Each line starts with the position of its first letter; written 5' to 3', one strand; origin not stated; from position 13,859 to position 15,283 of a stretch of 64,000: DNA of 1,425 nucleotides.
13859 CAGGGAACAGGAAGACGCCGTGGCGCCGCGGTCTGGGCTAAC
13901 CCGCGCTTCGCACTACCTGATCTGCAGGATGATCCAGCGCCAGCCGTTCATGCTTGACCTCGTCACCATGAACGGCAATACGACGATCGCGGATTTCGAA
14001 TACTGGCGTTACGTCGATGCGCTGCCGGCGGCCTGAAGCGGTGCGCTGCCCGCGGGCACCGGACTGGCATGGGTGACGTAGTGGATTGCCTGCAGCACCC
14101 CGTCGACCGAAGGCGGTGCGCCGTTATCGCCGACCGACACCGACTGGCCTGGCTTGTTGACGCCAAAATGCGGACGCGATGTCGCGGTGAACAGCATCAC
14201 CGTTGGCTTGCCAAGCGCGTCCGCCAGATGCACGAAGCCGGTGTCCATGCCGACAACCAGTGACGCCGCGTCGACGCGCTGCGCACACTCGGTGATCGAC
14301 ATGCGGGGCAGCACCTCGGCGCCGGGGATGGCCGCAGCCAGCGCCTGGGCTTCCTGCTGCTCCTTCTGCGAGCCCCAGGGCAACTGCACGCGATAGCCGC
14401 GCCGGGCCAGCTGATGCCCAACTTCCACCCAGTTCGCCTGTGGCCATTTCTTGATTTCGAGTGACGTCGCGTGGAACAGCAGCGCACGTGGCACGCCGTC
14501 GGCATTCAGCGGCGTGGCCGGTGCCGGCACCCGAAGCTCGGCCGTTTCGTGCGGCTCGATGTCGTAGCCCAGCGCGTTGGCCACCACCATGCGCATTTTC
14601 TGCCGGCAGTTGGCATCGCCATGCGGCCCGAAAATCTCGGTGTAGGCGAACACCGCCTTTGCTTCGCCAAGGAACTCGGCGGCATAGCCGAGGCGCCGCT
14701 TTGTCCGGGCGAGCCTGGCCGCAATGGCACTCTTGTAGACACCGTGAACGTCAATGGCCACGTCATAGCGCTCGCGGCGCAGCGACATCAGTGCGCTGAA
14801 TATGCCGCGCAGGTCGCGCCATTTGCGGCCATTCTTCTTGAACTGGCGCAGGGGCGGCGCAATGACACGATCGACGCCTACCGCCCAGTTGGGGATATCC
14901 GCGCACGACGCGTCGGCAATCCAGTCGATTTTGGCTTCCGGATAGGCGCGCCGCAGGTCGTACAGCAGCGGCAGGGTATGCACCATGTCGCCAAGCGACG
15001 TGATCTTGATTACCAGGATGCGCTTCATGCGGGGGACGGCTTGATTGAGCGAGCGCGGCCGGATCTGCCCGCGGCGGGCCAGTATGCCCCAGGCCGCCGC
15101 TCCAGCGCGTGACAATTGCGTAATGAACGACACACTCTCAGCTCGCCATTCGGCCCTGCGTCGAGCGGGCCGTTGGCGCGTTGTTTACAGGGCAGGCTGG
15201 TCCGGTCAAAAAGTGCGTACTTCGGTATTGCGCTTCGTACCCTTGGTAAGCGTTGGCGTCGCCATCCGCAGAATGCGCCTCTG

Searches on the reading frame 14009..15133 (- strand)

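Call 90: search_protein_families(library=pfam, proteins=[window:14009-15133:-], max_evalue=0.001)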
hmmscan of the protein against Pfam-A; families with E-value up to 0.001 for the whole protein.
window:14009-15133:- (374 aa): 1 family
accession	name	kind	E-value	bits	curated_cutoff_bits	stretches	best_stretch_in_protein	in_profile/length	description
PF01075.23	Glyco_transf_9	-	3.8e-39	134.9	22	1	116-337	6-231/247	Glycosyltransferase family 9 (heptosyltransferase)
